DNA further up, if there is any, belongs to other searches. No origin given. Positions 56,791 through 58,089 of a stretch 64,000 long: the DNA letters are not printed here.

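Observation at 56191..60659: Two TPR-glycosyltransferase fusions (GT-B/GT4-like and GT2) wedged between fliW and fliC: candidate flagellin glycosylation pair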

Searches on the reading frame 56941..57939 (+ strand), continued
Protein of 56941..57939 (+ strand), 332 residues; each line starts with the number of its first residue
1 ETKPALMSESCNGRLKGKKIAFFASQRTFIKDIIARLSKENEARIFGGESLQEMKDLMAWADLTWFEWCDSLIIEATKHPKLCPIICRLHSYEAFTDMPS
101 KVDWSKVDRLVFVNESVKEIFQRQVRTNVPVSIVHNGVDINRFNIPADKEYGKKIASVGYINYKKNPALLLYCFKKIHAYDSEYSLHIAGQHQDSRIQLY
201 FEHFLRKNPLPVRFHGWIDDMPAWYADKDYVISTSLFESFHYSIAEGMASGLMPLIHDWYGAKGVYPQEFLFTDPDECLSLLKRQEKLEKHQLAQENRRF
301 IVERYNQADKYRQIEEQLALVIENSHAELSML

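Call 70: find_encoding_contigs(protein=P0287, flank=9000, max_places=1)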
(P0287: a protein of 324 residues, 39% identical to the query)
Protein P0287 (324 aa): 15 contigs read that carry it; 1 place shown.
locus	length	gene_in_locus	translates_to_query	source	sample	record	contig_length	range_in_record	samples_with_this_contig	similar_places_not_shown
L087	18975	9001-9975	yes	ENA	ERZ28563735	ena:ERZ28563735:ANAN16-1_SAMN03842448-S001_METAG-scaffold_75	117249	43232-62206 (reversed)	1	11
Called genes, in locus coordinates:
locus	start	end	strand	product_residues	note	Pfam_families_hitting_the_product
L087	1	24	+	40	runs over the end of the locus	-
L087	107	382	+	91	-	-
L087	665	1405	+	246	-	PF00535:Glycos_transf_2, PF10111:Glyco_tranf_2_2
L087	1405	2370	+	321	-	-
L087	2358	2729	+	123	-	PF03819:MazG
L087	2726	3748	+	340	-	-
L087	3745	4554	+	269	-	PF00535:Glycos_transf_2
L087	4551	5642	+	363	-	-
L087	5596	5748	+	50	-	-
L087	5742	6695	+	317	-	-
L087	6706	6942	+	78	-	PF14063:DUF4254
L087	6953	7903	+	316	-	PF01073:3Beta_HSD, PF01370:Epimerase, PF02719:Polysacc_synt_2 (faint), PF04321:RmlD_sub_bind (weak), PF16363:GDP_Man_Dehyd, PF07993:NAD_binding_4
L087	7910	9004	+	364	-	PF02350:Epimerase_2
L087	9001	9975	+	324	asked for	PF13524:Glyco_trans_1_2 (faint), PF00534:Glycos_transf_1, PF13692:Glyco_trans_1_4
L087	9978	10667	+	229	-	-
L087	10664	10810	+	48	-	-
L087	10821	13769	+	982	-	PF00317:Ribonuc_red_lgN, PF02867:Ribonuc_red_lgC, PF14890:Intein_splicing, PF13392:HNH_3, PF02867:Ribonuc_red_lgC, PF12637:TSCPD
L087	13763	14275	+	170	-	-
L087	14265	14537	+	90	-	-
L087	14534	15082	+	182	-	-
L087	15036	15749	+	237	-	-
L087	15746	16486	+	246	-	-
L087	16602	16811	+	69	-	PF01844:HNH (weak)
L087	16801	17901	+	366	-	PF00712:DNA_pol3_beta (faint)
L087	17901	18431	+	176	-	-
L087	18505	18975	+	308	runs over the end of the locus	-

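Call 71: find_encoding_contigs(protein=P0392, flank=9000, max_places=1)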
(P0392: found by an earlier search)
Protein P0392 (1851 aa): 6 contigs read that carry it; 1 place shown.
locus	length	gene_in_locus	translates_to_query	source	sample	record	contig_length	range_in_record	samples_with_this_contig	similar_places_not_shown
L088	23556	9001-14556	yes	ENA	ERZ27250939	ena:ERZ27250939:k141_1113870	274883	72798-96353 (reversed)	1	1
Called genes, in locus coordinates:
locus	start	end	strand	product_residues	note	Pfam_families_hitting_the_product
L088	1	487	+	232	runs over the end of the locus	PF13144:ChapFlgA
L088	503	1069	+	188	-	PF02107:FlgH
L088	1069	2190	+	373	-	PF02119:FlgI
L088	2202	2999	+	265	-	PF10135:Rod-binding, PF13702:Lysozyme_like (faint), PF01464:SLT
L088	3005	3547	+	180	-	PF05130:FlgN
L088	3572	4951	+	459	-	PF00460:Flg_bb_rod, PF22638:FlgK_D1, PF06429:Flg_bbr_C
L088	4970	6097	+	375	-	PF00669:Flagellin_N, PF00700:Flagellin_C (weak)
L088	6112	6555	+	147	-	PF02623:FliW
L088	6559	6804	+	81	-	PF02599:CsrA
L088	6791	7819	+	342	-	PF07719:TPR_2 (faint), PF13428:TPR_14 (faint), PF13432:TPR_16, PF00515:TPR_1 (faint), PF12895:ANAPC3 (faint), PF13371:TPR_9 (faint), PF13374:TPR_10 (faint), PF23914:TPR_CcmH_CycH, +8 more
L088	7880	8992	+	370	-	PF02350:Epimerase_2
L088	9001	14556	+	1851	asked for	PF13432:TPR_16, PF00534:Glycos_transf_1, PF13692:Glyco_trans_1_4, PF01209:Ubie_methyltran, PF08241:Methyltransf_11, PF08242:Methyltransf_12, PF13489:Methyltransf_23, PF13649:Methyltransf_25, +20 more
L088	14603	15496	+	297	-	PF04230:PS_pyruv_trans (weak)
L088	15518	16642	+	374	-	PF00535:Glycos_transf_2, PF10111:Glyco_tranf_2_2, PF13641:Glyco_tranf_2_3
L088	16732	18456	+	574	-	PF00535:Glycos_transf_2, PF13428:TPR_14 (faint), PF07719:TPR_2 (faint), PF13371:TPR_9 (faint), PF13432:TPR_16 (faint), PF12895:ANAPC3 (faint), PF23914:TPR_CcmH_CycH (faint), PF14559:TPR_19 (weak), +4 more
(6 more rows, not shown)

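Call 72: find_encoding_contigs(protein=P0326, flank=9000, max_places=1)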
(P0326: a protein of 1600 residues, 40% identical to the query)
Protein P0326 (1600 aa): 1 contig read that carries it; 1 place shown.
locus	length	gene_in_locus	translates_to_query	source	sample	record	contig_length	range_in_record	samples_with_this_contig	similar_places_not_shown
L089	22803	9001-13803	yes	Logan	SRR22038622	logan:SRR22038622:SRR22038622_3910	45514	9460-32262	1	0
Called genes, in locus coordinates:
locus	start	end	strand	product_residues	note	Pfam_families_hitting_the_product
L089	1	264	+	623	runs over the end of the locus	PF00669:Flagellin_N, PF00700:Flagellin_C (weak)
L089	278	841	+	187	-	PF20074:DUF6470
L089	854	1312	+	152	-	PF02623:FliW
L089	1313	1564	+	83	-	PF02599:CsrA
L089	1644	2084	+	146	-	-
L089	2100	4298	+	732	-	PF02465:FliD_N, PF07196:Flagellin_IN (weak), PF07195:FliD_C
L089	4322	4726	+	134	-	PF02561:FliS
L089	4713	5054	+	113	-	-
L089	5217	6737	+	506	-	PF00669:Flagellin_N, PF00700:Flagellin_C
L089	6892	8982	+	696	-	PF00535:Glycos_transf_2, PF10111:Glyco_tranf_2_2 (weak), PF13428:TPR_14 (faint)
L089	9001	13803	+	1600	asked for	PF13439:Glyco_transf_4 (faint), PF00534:Glycos_transf_1, PF13692:Glyco_trans_1_4, PF00535:Glycos_transf_2, PF10111:Glyco_tranf_2_2 (faint), PF00535:Glycos_transf_2, PF13641:Glyco_tranf_2_3 (weak)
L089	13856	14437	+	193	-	PF13302:Acetyltransf_3, PF13420:Acetyltransf_4 (weak)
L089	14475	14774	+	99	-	-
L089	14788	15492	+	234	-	PF00106:adh_short, PF01370:Epimerase (weak), PF08659:KR (faint), PF13561:adh_short_C2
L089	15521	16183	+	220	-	PF23023:Anti-Pycsar_Apyc1 (faint), PF00753:Lactamase_B, PF19583:ODP (weak)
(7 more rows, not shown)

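Call 92: search_dna_similar(query=window:56980-57936:+, collection=plasmids, mode=protein, max_evalue=1e-10, max_rows=15)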
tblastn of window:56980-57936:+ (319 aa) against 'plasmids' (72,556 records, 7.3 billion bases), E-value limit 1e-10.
Records with a match: 5; places in all: 5; records where one place covers at least 80% of the query: 2.
Best place of each record, by identity: <60% 5.
By first word of the organism name: Rossellomorea 1; Pantoea 1; Cytobacillus 1; Sinorhizobium 1; Sulfitobacter 1.
By predicted mobility (MOB-suite, as given by PLSDB): non-mobilizable 4; mobilizable 1.
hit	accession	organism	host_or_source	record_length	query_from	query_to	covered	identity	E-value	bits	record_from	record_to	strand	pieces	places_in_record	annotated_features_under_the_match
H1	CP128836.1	Rossellomorea sp. AcN35-11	-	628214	3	302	94%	29.5%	2e-24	110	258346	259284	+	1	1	glycosyltransferase family 4 protein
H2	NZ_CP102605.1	Pantoea sp. SOD02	cell culture,urban freshwater stream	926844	45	292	78%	31.6%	7e-28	120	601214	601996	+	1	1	glycosyltransferase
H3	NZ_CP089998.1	Cytobacillus spongiae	sponge,Pure culture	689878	38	272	74%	27.4%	1e-28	123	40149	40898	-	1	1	glycosyltransferase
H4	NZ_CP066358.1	Sinorhizobium meliloti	Medicago lupulina L.,nodules of ...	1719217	38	307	85%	22.0%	2e-12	75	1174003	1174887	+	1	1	none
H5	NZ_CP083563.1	Sulfitobacter sp. S223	-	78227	49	282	73%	24.7%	4e-15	84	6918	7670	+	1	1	hypothetical protein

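Call 93: search_dna_similar(query=window:56980-57936:+, collection=phages, mode=protein, max_evalue=1e-10, max_rows=15)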
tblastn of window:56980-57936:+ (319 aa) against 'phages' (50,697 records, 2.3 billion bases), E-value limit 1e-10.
No match.

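Call 94: get_annotated_region(hit=H2, flank=9000)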
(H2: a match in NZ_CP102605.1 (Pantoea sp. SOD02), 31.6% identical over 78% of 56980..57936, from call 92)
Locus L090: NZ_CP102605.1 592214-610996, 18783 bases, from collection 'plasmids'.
description: Pantoea sp. SOD02 plasmid pSOD02, complete sequence
organism: Pantoea sp. SOD02 (NCBI taxid 2970818)
taxonomy: Bacteria; Pseudomonadota; Gammaproteobacteria; Enterobacterales; Erwiniaceae; Pantoea; Pantoea sp. SOD02
host: -; source: cell culture,urban freshwater stream; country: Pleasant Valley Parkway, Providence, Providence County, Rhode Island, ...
typing (MOB-suite, as given by PLSDB): non-mobilizable; replicon rep_cluster_1232
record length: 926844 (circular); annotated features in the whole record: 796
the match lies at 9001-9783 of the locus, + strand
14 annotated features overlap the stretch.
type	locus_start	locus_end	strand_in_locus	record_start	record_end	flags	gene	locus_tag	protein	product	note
CDS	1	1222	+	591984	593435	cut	ascF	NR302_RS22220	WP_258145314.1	PTS cellobiose/arbutin/salicin transporter subunit IIBC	GO:0009401 - phosphoenolpyruvate-dependent sugar phosphotransferase system [Evidence IEA]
CDS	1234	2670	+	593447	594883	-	-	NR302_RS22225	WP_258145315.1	6-phospho-beta-glucosidase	-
CDS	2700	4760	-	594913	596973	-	-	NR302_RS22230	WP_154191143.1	FUSC family protein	GO:0006810 - transport [Evidence IEA]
CDS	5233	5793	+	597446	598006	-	-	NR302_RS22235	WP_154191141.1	YfiR family protein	-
CDS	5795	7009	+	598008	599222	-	-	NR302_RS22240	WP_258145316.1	diguanylate cyclase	-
CDS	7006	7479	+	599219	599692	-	-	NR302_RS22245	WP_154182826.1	OmpA family protein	-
CDS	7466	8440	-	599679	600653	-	-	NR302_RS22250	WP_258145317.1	UV damage endonuclease UvsE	-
CDS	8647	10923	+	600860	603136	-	-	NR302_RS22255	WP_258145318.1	glycosyltransferase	-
CDS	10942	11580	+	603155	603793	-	-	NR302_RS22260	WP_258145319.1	class I SAM-dependent methyltransferase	-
CDS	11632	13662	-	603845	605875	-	-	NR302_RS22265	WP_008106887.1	choline transporter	-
CDS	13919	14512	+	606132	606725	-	betI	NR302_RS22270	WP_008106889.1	transcriptional regulator BetI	-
CDS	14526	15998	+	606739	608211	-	betB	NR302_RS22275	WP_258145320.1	betaine-aldehyde dehydrogenase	GO:0019285 - glycine betaine biosynthetic process from choline [Evidence IEA]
CDS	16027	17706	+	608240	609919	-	betA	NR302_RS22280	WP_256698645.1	choline dehydrogenase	GO:0019285 - glycine betaine biosynthetic process from choline [Evidence IEA]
CDS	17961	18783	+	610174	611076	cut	-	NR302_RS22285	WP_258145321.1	alpha/beta hydrolase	-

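Call 95: get_annotated_region(hit=H3, flank=9000)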
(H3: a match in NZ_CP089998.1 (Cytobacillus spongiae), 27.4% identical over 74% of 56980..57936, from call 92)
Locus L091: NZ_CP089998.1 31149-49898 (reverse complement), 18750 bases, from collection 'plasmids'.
description: Cytobacillus spongiae strain CY-G plasmid unnamed, complete sequence
organism: Cytobacillus spongiae (NCBI taxid 2901381)
taxonomy: Bacteria; Bacillota; Bacilli; Bacillales; Bacillaceae; Cytobacillus; Cytobacillus spongiae
host: -; source: sponge,Pure culture; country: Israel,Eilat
typing (MOB-suite, as given by PLSDB): non-mobilizable
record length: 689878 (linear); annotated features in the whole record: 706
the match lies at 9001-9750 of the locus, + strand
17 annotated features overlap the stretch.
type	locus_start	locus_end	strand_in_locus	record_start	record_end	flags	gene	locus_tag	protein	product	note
CDS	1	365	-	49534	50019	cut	-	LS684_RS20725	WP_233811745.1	M67 family metallopeptidase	-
CDS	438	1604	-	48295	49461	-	-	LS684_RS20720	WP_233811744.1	hypothetical protein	-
CDS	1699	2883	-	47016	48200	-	-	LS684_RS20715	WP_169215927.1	hypothetical protein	-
CDS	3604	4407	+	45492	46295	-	-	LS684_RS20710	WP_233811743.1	hypothetical protein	-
CDS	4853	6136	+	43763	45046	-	-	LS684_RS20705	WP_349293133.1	nucleotide sugar dehydrogenase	GO:0000271 - polysaccharide biosynthetic process [Evidence IEA]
CDS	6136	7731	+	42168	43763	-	-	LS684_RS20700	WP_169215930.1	glycosyltransferase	-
CDS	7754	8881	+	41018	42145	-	-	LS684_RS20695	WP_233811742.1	hypothetical protein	-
CDS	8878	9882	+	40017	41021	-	-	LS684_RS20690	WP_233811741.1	glycosyltransferase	-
CDS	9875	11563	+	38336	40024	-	-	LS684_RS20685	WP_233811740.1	alginate lyase family protein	-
CDS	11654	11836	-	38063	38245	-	-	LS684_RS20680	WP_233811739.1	hypothetical protein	-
CDS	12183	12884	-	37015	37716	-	-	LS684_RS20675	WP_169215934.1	methyltransferase domain-containing protein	-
CDS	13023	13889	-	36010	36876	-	-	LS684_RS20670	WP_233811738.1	2-oxoacid:ferredoxin oxidoreductase subunit beta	-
CDS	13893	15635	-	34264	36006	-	-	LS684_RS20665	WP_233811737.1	2-oxoacid:acceptor oxidoreductase subunit alpha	-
CDS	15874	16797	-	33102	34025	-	-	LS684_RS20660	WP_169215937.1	dipeptidase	GO:0006508 - proteolysis [Evidence IEA]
CDS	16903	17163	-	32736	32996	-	spoVS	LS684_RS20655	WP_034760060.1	stage V sporulation protein SpoVS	-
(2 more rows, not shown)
